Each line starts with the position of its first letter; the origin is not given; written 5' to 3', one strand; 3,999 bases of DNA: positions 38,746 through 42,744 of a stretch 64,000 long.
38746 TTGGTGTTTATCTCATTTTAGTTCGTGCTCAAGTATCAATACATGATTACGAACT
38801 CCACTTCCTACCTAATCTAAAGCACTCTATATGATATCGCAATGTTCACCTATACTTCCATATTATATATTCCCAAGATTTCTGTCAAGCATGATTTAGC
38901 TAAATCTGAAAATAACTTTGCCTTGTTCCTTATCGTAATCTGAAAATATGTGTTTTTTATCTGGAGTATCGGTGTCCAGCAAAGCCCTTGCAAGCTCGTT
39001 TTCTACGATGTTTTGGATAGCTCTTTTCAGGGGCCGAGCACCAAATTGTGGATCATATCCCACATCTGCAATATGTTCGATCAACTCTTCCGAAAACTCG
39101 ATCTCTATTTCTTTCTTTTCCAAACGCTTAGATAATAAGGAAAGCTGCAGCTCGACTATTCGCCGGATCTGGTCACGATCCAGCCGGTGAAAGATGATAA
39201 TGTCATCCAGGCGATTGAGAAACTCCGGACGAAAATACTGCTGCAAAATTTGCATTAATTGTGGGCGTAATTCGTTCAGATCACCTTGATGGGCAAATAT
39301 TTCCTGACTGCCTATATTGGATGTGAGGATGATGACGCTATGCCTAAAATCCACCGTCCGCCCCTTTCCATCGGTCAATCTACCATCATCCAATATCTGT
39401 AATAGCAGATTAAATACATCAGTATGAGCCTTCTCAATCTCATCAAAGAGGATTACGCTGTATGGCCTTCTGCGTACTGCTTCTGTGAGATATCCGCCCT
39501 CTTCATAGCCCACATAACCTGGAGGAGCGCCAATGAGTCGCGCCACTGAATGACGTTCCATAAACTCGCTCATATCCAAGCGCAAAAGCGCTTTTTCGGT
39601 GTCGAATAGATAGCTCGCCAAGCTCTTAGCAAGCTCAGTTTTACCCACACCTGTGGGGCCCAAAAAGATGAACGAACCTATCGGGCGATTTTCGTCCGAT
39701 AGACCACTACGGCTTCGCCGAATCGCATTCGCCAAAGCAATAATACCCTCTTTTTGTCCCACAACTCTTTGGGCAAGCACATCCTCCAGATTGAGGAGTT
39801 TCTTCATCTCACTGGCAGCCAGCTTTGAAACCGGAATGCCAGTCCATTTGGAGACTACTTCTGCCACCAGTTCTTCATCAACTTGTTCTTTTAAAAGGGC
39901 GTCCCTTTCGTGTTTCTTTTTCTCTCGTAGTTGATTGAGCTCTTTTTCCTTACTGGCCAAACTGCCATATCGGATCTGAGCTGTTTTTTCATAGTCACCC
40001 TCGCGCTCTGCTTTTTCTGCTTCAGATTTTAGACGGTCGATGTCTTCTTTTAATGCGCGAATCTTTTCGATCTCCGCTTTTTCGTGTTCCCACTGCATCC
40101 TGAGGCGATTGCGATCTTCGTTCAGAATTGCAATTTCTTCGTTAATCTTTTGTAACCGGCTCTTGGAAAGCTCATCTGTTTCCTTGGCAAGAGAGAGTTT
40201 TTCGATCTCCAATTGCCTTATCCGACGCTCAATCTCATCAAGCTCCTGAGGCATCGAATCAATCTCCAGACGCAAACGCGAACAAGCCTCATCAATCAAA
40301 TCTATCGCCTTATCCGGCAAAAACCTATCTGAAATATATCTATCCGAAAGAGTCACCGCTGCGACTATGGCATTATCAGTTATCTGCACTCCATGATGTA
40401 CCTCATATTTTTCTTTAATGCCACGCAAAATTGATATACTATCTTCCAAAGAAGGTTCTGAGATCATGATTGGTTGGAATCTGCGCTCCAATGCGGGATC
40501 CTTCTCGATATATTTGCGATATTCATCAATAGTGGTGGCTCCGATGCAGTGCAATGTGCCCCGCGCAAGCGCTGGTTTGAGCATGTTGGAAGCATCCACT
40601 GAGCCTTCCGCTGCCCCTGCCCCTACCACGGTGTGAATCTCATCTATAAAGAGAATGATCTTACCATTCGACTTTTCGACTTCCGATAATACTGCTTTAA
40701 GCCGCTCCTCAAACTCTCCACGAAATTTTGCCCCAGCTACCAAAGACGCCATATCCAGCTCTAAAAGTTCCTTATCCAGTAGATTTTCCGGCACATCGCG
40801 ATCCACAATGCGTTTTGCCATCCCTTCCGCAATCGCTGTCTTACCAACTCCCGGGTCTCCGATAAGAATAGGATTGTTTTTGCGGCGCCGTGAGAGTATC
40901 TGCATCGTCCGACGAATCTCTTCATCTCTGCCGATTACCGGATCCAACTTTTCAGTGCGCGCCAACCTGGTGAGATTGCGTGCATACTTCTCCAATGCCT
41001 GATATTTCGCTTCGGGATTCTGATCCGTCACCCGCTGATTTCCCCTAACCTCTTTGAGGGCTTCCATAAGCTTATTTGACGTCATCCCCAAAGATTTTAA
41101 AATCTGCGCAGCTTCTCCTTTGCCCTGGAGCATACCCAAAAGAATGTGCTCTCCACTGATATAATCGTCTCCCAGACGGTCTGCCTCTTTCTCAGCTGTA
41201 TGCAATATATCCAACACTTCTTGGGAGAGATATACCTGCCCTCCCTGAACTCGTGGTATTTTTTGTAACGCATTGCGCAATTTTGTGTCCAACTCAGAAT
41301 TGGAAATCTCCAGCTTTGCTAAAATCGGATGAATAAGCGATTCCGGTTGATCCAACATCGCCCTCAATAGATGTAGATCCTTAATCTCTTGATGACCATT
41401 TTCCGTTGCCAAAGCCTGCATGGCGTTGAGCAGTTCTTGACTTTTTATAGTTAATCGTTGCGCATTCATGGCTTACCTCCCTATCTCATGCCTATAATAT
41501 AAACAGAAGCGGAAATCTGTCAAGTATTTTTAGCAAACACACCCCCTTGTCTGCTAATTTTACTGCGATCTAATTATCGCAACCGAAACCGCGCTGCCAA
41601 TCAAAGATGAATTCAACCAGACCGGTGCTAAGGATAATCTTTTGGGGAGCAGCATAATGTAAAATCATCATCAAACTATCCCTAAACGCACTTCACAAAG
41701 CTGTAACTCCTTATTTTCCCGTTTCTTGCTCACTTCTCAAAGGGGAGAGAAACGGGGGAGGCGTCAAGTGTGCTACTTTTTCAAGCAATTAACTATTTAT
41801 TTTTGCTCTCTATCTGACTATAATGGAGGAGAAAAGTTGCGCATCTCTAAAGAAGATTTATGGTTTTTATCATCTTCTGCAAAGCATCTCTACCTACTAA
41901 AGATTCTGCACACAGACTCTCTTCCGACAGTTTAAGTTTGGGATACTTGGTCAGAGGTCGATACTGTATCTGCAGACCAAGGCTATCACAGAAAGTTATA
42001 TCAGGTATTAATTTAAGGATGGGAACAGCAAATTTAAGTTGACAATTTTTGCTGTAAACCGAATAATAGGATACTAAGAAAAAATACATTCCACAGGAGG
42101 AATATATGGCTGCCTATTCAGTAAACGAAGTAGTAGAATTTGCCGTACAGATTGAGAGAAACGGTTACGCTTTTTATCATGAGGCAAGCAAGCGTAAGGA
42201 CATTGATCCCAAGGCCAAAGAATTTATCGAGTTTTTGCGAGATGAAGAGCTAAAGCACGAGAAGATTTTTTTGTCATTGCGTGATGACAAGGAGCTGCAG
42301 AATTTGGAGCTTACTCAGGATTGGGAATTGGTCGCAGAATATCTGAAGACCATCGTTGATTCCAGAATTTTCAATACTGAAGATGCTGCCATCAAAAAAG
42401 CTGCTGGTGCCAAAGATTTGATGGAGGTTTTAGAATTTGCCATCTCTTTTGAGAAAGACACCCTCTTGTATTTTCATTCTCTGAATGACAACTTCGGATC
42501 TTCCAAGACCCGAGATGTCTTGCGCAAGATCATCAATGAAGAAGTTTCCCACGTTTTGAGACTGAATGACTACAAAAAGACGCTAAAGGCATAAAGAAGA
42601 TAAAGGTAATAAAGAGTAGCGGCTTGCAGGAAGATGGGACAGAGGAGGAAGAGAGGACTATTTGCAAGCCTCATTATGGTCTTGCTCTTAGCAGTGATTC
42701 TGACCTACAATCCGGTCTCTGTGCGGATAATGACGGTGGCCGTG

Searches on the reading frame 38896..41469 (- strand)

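Call 8: search_protein_families(library=pfam, proteins=[window:38896-41469:-])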
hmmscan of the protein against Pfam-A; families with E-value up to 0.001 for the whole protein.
window:38896-41469:- (857 aa): 21 families
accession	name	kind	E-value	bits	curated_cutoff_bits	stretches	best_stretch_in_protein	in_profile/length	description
PF07724.20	AAA_2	-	9.5e-71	237.6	27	1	595-757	1-166/166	AAA domain (Cdc48 subfamily)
PF17871.7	AAA_lid_9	-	2.4e-37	127.4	22.8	1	340-442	1-103/104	AAA lid domain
PF10431.15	ClpB_D2-small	-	3.2e-26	91.6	21.9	1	763-841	1-79/81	C-terminal, D2-small domain, of ClpB protein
PF00004.35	AAA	-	1.2e-24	87.7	21.2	2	201-332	2-124/131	ATPase family associated with various cellular activities (AAA)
PF02861.25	Clp_N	-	8.6e-20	71.1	20.7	2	92-143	1-53/53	Clp amino terminal domain, pathogenicity island component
PF07728.20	AAA_5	-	8.5e-19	68.4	22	2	600-721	2-125/139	AAA domain (dynein-related subfamily)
PF13191.12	AAA_16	-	1.9e-12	48.4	32.6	1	178-279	2-142/167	AAA ATPase domain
PF13401.12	AAA_22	-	1.7e-09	38.5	27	1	599-695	7-110/130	AAA domain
PF20720.3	nSTAND3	-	1.2e-07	32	27.2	0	186-225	8-45/155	Novel STAND NTPase 3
PF13173.12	AAA_14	-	2.6e-07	31.2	27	0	601-696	6-88/129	AAA domain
PF01695.23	IstB_IS21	-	4.7e-07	30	24.1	0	195-222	90-117/238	IstB-like ATP binding protein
PF00158.32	Sigma54_activat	-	7e-07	29.5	20.2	0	601-716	26-141/168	Sigma-54 interaction domain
PF05621.17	TniB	-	1.2e-06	28.5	22.4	1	184-337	22-185/189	Bacterial TniB protein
PF13238.12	AAA_18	-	1.4e-06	29.2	29.4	0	201-272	2-75/128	AAA domain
PF13479.12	AAA_24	-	1.7e-06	28.4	27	1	602-690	7-85/195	AAA domain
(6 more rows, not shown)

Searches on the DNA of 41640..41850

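Call 16: search_rna_families(source=window, start=41640, end=41850, threshold=evalue, max_evalue=10, show_alignments=3)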
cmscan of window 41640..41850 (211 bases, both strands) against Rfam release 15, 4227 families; matches with E-value up to 10: 7.
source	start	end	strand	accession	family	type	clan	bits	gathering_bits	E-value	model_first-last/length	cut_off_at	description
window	41714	41760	+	RF00884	MIR815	Gene; miRNA;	-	18.3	63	0.38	1-81/81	no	MIR815 microRNA precursor family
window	41699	41805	-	RF01215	snoR97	Gene; snRNA; snoRNA; HACA-box;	-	16.4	40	3.4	1-106/106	no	Small nucleolar RNA snoR97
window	41698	41825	-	RF02323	TtnuHACA16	Gene; snRNA; snoRNA; HACA-box;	-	16.2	100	6.4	1-117/117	no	Tetrahymena snoRNA TtnuHACA16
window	41641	41686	-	RF04077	mir-1245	Gene; miRNA;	-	15.5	79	3.8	1-69/69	no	mir-1245 microRNA precursor family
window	41715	41759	+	RF02266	XIST_intron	Gene; lncRNA;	-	14.3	70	6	1-68/68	no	XIST 3' intron conserved motif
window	41719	41755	+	RF00037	IRE_I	Cis-reg;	-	13.2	34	4.1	1-36/36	no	Iron response element I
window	41766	41836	-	RF02192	TCL6_2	Gene; lncRNA;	-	11.8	45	6.8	57-126/126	no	T-cell leukemia/lymphoma 6 conserved region 2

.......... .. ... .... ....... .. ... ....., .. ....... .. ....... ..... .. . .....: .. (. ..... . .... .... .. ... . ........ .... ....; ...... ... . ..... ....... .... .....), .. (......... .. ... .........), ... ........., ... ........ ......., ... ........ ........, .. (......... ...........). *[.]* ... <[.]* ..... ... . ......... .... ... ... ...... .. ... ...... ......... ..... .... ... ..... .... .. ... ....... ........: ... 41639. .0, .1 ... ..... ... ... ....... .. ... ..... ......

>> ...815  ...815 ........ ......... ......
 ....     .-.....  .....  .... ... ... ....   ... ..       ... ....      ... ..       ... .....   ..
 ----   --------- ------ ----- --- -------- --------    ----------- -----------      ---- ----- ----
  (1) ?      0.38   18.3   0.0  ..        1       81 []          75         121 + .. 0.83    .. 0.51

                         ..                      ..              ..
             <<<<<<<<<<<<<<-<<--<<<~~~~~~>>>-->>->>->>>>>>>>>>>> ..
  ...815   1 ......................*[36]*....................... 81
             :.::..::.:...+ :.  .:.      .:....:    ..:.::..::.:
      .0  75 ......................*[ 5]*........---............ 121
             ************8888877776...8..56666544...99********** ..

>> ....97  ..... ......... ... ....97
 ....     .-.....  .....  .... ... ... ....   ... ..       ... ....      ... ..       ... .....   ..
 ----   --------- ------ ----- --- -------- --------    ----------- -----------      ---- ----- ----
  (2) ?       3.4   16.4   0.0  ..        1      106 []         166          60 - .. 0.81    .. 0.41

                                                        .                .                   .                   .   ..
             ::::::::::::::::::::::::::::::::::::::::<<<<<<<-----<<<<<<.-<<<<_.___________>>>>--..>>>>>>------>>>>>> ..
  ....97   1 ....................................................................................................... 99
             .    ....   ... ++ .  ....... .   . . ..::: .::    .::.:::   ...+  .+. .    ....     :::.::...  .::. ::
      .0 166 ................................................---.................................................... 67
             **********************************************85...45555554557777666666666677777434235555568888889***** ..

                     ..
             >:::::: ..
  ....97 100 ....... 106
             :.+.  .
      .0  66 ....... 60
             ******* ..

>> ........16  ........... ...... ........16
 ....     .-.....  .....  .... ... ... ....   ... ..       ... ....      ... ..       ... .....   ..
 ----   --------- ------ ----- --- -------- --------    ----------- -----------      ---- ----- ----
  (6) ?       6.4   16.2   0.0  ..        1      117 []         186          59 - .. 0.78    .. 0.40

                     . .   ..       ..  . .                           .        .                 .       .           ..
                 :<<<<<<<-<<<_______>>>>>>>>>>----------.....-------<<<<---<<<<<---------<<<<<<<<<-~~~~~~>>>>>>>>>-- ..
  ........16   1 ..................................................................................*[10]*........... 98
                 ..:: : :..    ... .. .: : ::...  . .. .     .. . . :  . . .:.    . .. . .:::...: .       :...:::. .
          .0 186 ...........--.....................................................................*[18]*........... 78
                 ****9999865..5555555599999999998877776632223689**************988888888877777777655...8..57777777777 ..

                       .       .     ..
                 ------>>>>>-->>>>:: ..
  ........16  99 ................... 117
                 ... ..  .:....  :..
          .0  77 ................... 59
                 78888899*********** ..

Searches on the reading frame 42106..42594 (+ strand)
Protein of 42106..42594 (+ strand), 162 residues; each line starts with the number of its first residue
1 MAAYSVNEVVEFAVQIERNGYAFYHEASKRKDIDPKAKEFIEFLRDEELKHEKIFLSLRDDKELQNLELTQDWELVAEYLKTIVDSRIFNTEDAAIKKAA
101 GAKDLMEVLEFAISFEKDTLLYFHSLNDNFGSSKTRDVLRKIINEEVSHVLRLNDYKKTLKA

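Call 8: search_protein_families(library=pfam, proteins=[window:42106-42594:+])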
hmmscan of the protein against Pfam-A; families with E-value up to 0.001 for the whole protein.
window:42106-42594:+ (162 aa): 3 families
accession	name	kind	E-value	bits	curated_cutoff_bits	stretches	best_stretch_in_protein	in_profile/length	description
PF02915.23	Rubrerythrin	-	8.9e-08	33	22.8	1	8-153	1-133/137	Rubrerythrin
PF13668.12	Ferritin_2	-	0.00018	22.1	24.7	0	8-144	4-123/138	Ferritin-like domain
PF00210.30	Ferritin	-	0.00077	19.8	24.5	0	98-160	77-139/142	Ferritin-like domain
